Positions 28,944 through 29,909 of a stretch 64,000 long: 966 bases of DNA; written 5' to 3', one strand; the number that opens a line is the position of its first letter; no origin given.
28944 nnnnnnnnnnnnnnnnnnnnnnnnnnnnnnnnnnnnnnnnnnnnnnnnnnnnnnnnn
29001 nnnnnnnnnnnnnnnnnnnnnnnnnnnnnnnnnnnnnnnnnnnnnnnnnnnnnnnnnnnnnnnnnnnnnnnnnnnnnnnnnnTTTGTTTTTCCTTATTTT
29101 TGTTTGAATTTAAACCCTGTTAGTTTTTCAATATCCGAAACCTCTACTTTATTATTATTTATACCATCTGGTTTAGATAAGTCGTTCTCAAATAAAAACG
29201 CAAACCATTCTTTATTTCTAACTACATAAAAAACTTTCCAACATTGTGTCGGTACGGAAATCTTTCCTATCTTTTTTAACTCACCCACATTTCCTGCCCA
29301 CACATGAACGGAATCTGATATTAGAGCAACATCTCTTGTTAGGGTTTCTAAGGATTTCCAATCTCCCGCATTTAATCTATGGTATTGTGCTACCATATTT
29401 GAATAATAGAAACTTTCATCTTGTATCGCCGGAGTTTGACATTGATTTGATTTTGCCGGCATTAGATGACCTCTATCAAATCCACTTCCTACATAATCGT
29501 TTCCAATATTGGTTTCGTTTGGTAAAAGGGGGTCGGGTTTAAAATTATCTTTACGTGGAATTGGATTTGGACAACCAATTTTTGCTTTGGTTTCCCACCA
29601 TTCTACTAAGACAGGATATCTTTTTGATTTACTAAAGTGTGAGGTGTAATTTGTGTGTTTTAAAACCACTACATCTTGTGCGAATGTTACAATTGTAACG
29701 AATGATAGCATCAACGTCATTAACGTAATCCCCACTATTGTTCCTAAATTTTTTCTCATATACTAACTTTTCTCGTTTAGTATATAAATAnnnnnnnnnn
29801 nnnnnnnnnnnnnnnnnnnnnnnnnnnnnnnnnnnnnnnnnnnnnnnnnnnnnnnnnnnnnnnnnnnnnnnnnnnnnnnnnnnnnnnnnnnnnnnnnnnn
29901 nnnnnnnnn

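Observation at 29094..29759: Signal-peptide-bearing non-specific (DRGH) nuclease encoded by the phage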

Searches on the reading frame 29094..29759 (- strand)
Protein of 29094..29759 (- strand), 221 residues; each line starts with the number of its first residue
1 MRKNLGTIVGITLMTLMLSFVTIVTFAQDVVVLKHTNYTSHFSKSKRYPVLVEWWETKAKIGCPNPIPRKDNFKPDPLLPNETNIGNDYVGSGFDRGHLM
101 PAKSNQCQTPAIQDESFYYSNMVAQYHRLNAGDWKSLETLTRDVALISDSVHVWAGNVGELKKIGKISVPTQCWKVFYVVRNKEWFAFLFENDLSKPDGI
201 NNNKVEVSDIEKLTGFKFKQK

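Call 3: search_protein_families(library=pfam, proteins=[window:29094-29759:-], max_evalue=1)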
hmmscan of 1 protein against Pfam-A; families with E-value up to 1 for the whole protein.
window:29094-29759:- (221 aa): 1 family
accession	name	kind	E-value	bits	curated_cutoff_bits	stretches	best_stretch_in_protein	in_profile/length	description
PF01223.29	Endonuclease_NS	-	4.3e-36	125.1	23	1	28-220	14-218/223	DNA/RNA non-specific endonuclease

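Call 4: search_protein_families(library=phrogs, proteins=[window:29094-29759:-], max_evalue=0.01)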
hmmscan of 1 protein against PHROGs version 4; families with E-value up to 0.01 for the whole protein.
window:29094-29759:- (221 aa): 1 family
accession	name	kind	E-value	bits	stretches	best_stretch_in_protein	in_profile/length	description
phrog_14168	-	DNA, RNA and nucleotide metabolism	4.6e-22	79.8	1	33-218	46-234/235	nuclease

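Call 5: search_solved_structures(query=window:29094-29759:-, max_evalue=1, show_alignments=3)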
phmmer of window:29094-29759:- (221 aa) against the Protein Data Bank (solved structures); distinct sequences matched with E-value up to 1: 18.
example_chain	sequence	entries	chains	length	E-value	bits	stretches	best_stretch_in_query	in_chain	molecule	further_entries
7r6v_D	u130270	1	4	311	7.1e-15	58.2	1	35-157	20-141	Nuclease EXOG, mitochondrial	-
5t3v_A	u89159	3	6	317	7.4e-15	58.1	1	35-157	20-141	Nuclease EXOG, mitochondrial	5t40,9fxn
4a1n_A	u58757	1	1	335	8.7e-15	57.9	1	35-156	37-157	NUCLEASE EXOG, MITOCHONDRIAL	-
2o3b_A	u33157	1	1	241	5e-14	55.4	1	28-218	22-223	Nuclease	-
1zm8_A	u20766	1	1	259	5.2e-14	55.4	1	26-218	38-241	Nuclease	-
7r6t_D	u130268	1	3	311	1.7e-13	53.7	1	35-157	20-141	Nuclease EXOG, mitochondrial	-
5t4i_A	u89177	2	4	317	1.8e-13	53.6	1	35-157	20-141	Nuclease EXOG, mitochondrial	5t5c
5zki_A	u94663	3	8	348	2.3e-13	53.2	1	35-156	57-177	Nuclease EXOG, mitochondrial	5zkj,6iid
6m3f_B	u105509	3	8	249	2.4e-08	36.9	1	86-157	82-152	Endonuclease G, mitochondrial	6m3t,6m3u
6lyf_A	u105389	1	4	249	2.5e-08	36.8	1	86-157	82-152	Endonuclease G, mitochondrial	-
6njt_A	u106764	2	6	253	2.6e-08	36.7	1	86-157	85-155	Endonuclease G, mitochondrial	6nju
9m0g_A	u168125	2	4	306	3.5e-08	36.3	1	85-157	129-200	Endonuclease G, mitochondrial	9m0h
4qn0_A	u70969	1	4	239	3.9e-08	36.2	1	71-148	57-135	Endonuclease G, mitochondrial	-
1g8t_A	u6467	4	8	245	4.1e-08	36.1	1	68-216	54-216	NUCLEASE SM2 ISOFORM | PROTEIN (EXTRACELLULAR ENDONUCLEASE) | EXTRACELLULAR ENDONUCLEASE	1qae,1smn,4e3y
3s5b_A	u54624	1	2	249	4.2e-08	36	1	71-148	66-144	Endonuclease G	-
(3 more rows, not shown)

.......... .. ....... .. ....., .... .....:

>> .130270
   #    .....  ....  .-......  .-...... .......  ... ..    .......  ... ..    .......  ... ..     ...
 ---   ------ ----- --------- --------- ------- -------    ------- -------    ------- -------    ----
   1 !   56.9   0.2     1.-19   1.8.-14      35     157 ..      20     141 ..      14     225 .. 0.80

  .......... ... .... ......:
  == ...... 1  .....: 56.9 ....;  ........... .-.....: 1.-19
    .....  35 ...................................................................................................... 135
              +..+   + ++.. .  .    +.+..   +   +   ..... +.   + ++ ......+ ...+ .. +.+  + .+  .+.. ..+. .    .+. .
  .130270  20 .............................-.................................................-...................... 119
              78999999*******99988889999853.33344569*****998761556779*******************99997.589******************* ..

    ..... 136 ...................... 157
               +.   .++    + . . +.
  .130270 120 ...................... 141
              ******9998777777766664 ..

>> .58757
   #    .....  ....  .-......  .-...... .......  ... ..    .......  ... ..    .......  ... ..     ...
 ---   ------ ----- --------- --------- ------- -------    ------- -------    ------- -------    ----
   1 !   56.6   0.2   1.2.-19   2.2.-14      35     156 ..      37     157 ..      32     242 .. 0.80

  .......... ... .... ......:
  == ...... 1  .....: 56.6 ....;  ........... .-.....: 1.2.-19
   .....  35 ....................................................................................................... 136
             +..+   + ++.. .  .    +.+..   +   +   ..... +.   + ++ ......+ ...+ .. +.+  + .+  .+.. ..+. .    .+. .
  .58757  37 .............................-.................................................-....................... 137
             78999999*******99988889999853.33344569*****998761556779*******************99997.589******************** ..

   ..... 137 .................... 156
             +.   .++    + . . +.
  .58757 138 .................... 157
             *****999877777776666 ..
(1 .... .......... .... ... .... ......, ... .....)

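Call 6: search_dna_similar(query=window:29094-29759:-, collection=phages, mode=protein, max_rows=30)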
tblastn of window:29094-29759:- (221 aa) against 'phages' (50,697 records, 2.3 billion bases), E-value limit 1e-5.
Records with a match: 26; places in all: 26; records where one place covers at least 80% of the query: 15.
Best place of each record, by identity: <60% 26.
By first word of the organism name: Bacteriophage 9; Klebsiella 9; Yersinia 2; Acinetobacter 2; Ralstonia 1; Sinorhizobium 1; Xanthomonas 1; uncultured 1.
By host as written in the record: - 13; Klebsiella pneumoniae 5; Klebsiella sp. 2; Ralstonia solanacearum 1; Sinohrizobium meliloti NRRL L-50 1; Klebsiella pneumoniae KP13 1; Yersinia ruckeri 1; Xanthomonas vesicatoria 1; and 1 more.
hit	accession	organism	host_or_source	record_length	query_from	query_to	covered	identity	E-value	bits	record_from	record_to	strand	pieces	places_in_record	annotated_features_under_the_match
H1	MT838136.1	Bacteriophage sp.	human fecal samples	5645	32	218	85%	34.7%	2e-19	92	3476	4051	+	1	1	record has no annotation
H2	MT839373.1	Bacteriophage sp.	human fecal samples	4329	32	218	85%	32.1%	7e-18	87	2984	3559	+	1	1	record has no annotation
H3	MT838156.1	Bacteriophage sp.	human fecal samples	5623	32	218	85%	32.0%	2e-16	83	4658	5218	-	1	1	record has no annotation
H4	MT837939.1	Bacteriophage sp.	human fecal samples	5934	2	218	98%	27.3%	2e-10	65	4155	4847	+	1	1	record has no annotation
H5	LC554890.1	Ralstonia phage RP13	Ralstonia solanacearum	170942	33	220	85%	30.2%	6e-9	61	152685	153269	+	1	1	DNA/RNA non-specific endonuclease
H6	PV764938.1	Sinorhizobium phage Phosso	Sinohrizobium meliloti NRRL L-50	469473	69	218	68%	34.8%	2e-15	80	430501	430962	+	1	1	DNA/RNA non-specific endonuclease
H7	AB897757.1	Klebsiella phage K64-1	Klebsiella pneumoniae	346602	1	195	88%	26.5%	3e-12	71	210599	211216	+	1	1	none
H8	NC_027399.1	Klebsiella phage K64-1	Klebsiella pneumoniae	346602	1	195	88%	26.5%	3e-12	71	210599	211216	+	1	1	periplasmic DNA/RNA non-specific endonuclease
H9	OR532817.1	Klebsiella phage RCIP0023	Klebsiella pneumoniae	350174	1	195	88%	26.5%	3e-12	71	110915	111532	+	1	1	hypothetical protein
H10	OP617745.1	Klebsiella phage KP13-7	Klebsiella pneumoniae KP13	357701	1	195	88%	26.1%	2e-11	69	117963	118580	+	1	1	hypothetical protein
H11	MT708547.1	Klebsiella phage Muenster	Klebsiella pneumoniae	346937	1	195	88%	25.6%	3e-11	68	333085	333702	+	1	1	periplasmic DNA/RNA non-specific endonuclease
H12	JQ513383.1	Klebsiella phage vB_KleM_RaK2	Klebsiella sp.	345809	1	195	88%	25.6%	3e-11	68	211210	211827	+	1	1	putative nuclease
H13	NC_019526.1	Klebsiella phage vB_KleM_RaK2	Klebsiella sp.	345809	1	195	88%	25.6%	3e-11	68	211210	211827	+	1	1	nuclease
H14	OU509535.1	Klebsiella pneumoniae phage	not known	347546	1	195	88%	25.6%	3e-11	68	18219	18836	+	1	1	record has no annotation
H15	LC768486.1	Klebsiella phage phiKp_21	Klebsiella pneumoniae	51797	1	195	88%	25.6%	4e-11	67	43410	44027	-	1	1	hypothetical protein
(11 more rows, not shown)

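Call 11: find_homologous_proteins(query=window:29094-29759:-, max_evalue=0.00001)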
Query window:29094-29759:- (221 aa): 3105 proteins with E <= 0.00001 among 3193 candidates; the best 120 are listed.
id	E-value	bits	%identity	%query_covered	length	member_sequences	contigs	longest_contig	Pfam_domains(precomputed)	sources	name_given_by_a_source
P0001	4.7e-140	482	94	100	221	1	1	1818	PF01223.30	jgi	-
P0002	2.4e-139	480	92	100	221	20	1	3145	PF01223.30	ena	-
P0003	7.3e-135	465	96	93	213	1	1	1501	PF01223.30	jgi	jgi:endonuclease G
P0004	5.1e-134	463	91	99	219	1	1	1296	PF01223.30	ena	-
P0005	1.2e-133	461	88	100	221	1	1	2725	PF01223.30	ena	-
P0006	2.9e-130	450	92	92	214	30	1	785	PF01223.30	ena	-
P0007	4.1e-128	443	87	99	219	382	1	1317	PF01223.30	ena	-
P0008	4.9e-128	443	92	92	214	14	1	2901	PF01223.30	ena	-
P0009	4.4e-127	440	85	99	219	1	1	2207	PF01223.30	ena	-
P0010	4.4e-127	440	84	99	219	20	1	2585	PF01223.30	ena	-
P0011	5.2e-127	440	84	99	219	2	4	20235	PF01223.30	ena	-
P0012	7.9e-127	439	85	99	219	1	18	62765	PF01223.30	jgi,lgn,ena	-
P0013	2.1e-126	438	84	99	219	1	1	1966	PF01223.30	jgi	-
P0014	4.2e-126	437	84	99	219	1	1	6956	PF01223.30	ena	-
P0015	4.8e-124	430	86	95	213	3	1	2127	PF01223.30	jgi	-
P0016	4.4e-123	427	82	99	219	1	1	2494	PF01223.30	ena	-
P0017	4.6e-123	427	80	99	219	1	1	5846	PF01223.30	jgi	jgi:endonuclease G, mitochondrial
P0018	2.4e-122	424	81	99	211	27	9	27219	PF01223.30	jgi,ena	jgi:endonuclease G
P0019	5.8e-122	423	80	99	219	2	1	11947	PF01223.30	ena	-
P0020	1.9e-121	422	79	99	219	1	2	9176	PF01223.30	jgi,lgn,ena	jgi:endonuclease G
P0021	2.4e-121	421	87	92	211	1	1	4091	PF01223.30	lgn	-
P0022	3.7e-121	421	80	99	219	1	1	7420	PF01223.30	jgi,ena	jgi:endonuclease G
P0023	3.9e-121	421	80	99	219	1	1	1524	PF01223.30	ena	-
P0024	5.1e-121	420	80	99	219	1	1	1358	PF01223.30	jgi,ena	jgi:endonuclease G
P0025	5.6e-121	420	89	88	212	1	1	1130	PF01223.30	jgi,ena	jgi:endonuclease G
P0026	9.0e-121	419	80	99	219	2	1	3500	PF01223.30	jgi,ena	-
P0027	2.8e-120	418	88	88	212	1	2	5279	PF01223.30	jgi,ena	jgi:endonuclease G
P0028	3.9e-120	417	88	88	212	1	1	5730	PF01223.30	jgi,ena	jgi:endonuclease G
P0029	4.2e-120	417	81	99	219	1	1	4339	PF01223.30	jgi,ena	-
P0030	7.6e-120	416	84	95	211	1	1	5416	PF01223.30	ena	-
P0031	9.6e-120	416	83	94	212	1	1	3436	PF01223.30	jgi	jgi:endonuclease G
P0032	1.1e-119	416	80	99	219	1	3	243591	PF01223.30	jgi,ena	jgi:endonuclease G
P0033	1.2e-119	416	88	88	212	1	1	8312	PF01223.30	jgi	jgi:endonuclease G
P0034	1.6e-119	415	87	88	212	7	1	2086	PF01223.30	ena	-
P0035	2.7e-119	415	79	100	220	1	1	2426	PF01223.30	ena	-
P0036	5.3e-119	414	79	99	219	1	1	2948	PF01223.30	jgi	jgi:endonuclease G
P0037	8.0e-119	413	87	87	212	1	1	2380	PF01223.30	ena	-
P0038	2.6e-118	411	79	99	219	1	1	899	PF01223.30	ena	-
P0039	2.7e-118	411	82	94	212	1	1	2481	PF01223.30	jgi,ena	-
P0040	6.3e-118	410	78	99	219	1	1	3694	PF01223.30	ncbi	-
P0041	6.8e-118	410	78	99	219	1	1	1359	PF01223.30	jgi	jgi:endonuclease G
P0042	6.9e-118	410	78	99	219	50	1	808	PF01223.30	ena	-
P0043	1.8e-117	409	82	95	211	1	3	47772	PF01223.30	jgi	-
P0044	3.4e-117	408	78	99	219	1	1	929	PF01223.30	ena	-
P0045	4.2e-117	407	83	90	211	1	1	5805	PF01223.30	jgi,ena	jgi:endonuclease G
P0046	6.1e-117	407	78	99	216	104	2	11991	PF01223.30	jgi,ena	jgi:endonuclease G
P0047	6.2e-117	407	81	94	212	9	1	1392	PF01223.30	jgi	-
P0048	8.3e-117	406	82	95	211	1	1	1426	PF01223.30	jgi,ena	-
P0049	1.1e-116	406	80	95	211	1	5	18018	PF01223.30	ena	-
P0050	2.6e-116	405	81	94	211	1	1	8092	PF01223.30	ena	-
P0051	2.9e-116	405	77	99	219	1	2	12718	PF01223.30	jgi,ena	jgi:endonuclease G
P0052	3.0e-116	405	77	99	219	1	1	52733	PF01223.30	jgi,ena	jgi:endonuclease G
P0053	4.1e-116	404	77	99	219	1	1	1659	PF01223.30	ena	-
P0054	4.5e-116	404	80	99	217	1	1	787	PF01223.30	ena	-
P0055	5.0e-116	404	82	95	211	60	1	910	PF01223.30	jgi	jgi:endonuclease G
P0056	6.8e-116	403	81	95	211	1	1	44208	PF01223.30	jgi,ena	-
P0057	7.8e-116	403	76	99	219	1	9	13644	PF01223.30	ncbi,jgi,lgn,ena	jgi:endonuclease G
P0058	8.0e-116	403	76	99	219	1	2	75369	PF01223.30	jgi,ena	jgi:endonuclease G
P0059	8.1e-116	403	80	99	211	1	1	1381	PF01223.30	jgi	jgi:endonuclease G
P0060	8.3e-116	403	75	99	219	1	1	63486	PF01223.30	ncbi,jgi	jgi:endonuclease G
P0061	8.7e-116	403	80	94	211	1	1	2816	PF01223.30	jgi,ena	jgi:endonuclease G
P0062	1.5e-115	402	76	99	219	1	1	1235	PF01223.30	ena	-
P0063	1.5e-115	402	78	93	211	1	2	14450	PF01223.30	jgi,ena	jgi:endonuclease G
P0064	1.9e-115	402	79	99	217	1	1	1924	PF01223.30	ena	-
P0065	2.1e-115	402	76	99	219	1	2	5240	PF01223.30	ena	-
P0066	2.6e-115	401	77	99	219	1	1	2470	PF01223.30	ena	-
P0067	2.8e-115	401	79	94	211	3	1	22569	PF01223.30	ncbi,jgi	jgi:DNA/RNA endonuclease G (NUC1)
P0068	3.1e-115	401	80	92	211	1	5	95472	PF01223.30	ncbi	-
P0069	3.3e-115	401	80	95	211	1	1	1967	PF01223.30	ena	-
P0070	3.4e-115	401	79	94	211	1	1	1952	PF01223.30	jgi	jgi:endonuclease G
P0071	3.7e-115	401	84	88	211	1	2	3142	PF01223.30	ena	-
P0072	4.2e-115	401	80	94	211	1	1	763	PF01223.30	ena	-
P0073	5.0e-115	401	81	90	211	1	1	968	PF01223.30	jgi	jgi:endonuclease G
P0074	5.6e-115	400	79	94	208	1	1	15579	PF01223.30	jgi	jgi:endonuclease G, mitochondrial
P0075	5.9e-115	400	79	94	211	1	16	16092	PF01223.30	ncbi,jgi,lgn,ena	-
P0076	6.2e-115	400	79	95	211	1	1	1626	PF01223.30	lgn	-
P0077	6.4e-115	400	80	90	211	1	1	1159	PF01223.30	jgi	jgi:endonuclease G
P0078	6.7e-115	400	81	92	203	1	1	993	PF01223.30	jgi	jgi:endonuclease G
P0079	7.2e-115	400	79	94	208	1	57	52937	PF01223.30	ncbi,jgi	jgi:endonuclease G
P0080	8.0e-115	400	81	90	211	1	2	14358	PF01223.30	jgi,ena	jgi:endonuclease G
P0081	8.2e-115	400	82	94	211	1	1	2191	PF01223.30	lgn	-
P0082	9.4e-115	400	76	99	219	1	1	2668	PF01223.30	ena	-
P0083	9.8e-115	400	80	95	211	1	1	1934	PF01223.30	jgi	jgi:endonuclease G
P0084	1.1e-114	399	78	98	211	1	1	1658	PF01223.30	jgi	-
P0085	1.2e-114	399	80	92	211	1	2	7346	PF01223.30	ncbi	-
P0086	1.3e-114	399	80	92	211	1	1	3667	PF01223.30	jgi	jgi:endonuclease G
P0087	1.4e-114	399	81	92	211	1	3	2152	PF01223.30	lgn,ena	-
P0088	1.5e-114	399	79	94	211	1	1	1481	PF01223.30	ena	-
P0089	1.6e-114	399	80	92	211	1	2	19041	PF01223.30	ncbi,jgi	jgi:endonuclease G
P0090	1.8e-114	399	78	94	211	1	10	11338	PF01223.30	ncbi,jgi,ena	jgi:endonuclease G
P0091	1.8e-114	399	80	94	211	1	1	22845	PF01223.30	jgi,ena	jgi:endonuclease G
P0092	1.9e-114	399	78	94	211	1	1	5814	PF01223.30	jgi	jgi:endonuclease G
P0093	2.0e-114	399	81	90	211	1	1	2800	PF01223.30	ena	-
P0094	2.1e-114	399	80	92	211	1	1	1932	PF01223.30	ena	-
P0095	2.2e-114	398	81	90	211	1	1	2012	PF01223.30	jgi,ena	jgi:endonuclease G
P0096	2.2e-114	398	80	92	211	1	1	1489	PF01223.30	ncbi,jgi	jgi:endonuclease G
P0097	2.4e-114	398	78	98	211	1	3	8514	PF01223.30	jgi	jgi:endonuclease G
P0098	2.6e-114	398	76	99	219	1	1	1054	PF01223.30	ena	-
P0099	2.6e-114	398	76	99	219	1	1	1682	PF01223.30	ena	-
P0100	2.8e-114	398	80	90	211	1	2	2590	PF01223.30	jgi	jgi:endonuclease G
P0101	3.0e-114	398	81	90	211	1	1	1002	PF01223.30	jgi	jgi:endonuclease G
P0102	3.0e-114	398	81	90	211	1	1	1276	PF01223.30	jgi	jgi:endonuclease G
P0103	3.9e-114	398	81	92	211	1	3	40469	PF01223.30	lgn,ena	-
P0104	4.0e-114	398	79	94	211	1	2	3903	PF01223.30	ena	-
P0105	4.0e-114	398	79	94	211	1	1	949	PF01223.30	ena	-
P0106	4.1e-114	398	80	90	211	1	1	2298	PF01223.30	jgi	jgi:endonuclease G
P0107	4.5e-114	397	80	92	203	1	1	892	PF01223.30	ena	-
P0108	4.9e-114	397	79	94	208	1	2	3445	PF01223.30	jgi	jgi:endonuclease G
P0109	4.9e-114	397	80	90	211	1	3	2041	PF01223.30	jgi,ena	jgi:endonuclease G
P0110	5.1e-114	397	80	92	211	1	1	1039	PF01223.30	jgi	jgi:endonuclease G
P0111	5.3e-114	397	80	92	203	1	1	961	PF01223.30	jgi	jgi:endonuclease G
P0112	5.3e-114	397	80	90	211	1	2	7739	PF01223.30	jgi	jgi:endonuclease G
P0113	6.1e-114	397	79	92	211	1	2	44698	PF01223.30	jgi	jgi:endonuclease G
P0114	6.1e-114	397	79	90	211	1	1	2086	PF01223.30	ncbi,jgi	jgi:endonuclease G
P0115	6.2e-114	397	79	95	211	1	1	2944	PF01223.30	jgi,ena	jgi:endonuclease G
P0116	6.5e-114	397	79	92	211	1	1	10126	PF01223.30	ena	-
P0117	8.0e-114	397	80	90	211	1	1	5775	PF01223.30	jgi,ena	jgi:endonuclease G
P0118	8.0e-114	397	77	98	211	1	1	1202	PF01223.30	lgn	-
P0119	8.6e-114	397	80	90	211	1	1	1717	PF01223.30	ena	-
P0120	8.8e-114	396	78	94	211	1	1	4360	PF01223.30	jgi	-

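Call 12: find_encoding_contigs(protein=window:29094-29759:-, flank=10000, max_places=6)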
Protein window:29094-29759:- (221 aa): 7 contigs read that carry it; 4 places shown.
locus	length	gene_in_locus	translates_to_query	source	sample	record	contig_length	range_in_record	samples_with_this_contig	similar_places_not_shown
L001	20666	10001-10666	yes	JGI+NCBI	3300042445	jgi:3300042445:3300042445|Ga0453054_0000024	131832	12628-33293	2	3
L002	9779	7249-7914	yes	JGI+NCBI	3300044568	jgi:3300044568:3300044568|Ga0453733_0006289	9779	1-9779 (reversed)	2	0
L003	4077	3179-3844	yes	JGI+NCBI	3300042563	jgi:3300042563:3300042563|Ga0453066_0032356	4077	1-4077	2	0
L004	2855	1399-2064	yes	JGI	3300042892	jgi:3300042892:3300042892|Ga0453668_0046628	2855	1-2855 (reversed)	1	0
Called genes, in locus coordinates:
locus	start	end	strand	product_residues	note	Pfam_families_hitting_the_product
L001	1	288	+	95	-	-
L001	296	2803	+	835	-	-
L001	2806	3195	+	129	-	-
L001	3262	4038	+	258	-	PF05721:PhyH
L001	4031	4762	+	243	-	-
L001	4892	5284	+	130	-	-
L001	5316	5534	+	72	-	-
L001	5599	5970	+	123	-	-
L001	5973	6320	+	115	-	-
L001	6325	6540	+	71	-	-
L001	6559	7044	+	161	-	-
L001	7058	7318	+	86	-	-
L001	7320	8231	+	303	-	PF01145:Band_7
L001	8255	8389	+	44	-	-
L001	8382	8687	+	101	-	-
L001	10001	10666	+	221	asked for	PF01223:Endonuclease_NS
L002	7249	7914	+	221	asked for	PF01223:Endonuclease_NS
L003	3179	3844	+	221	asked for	PF01223:Endonuclease_NS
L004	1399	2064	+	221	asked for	PF01223:Endonuclease_NS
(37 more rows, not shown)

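Call 13: find_related_loci(query=window:29094-29759:-, collection=genome_contigs, flank=6000)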
Query window:29094-29759:- (221 aa) in genome_contigs; peptide patterns used: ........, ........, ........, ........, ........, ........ (x = any residue, [..] = any of these).
39 stretches matched a pattern; 2 encode a relative of the query (tblastn E <= 1e-3); 2 distinct loci.
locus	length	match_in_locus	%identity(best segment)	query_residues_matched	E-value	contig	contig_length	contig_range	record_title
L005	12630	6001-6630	58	13-219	7e-83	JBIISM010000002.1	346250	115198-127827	MAG: Bacteroidia bacterium isolate ME2004-05-19_3300042291_group2_bin176 Rohwer_bin1028_scaffold_6_c1, whole genome shot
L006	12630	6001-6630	58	13-219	1e-82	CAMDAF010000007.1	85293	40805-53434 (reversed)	MAG: Chitinophaga pinensis isolate MH-08apr19-138 genome assembly, contig: MH-08apr19-C534, whole genome shotgun sequenc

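Call 14: find_related_loci(query=window:29094-29759:-, collection=viral_contigs, flank=6000)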
Query window:29094-29759:- (221 aa) in viral_contigs; peptide patterns used: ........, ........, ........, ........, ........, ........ (x = any residue, [..] = any of these).
54 stretches matched a pattern; 47 encode a relative of the query (tblastn E <= 1e-3); 47 distinct loci.
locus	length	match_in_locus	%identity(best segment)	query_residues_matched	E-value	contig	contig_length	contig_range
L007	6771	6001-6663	98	1-221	4e-150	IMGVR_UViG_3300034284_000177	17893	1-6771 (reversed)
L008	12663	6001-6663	98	1-221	4e-150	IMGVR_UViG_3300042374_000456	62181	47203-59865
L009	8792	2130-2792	98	1-221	4e-150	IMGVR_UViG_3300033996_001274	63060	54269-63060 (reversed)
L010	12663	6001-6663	98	1-221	3e-150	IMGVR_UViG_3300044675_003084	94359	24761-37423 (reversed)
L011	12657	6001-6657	94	1-219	1e-143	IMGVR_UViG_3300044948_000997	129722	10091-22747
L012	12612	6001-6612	93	16-219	2e-132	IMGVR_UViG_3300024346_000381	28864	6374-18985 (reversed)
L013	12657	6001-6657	84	1-219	1e-131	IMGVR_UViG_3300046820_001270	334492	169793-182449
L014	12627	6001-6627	84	11-220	3e-123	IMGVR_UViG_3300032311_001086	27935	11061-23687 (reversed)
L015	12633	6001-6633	80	1-219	6e-122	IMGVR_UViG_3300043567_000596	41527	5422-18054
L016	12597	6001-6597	79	21-219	1e-114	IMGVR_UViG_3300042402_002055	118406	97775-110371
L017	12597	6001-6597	79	21-219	1e-113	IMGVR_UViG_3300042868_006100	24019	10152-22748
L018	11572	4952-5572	79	14-219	8e-113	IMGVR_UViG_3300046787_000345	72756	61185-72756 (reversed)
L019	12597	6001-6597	79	21-219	2e-112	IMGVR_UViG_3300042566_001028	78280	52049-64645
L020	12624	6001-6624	75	13-219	6e-112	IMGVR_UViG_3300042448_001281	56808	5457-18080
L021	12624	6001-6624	75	13-219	6e-112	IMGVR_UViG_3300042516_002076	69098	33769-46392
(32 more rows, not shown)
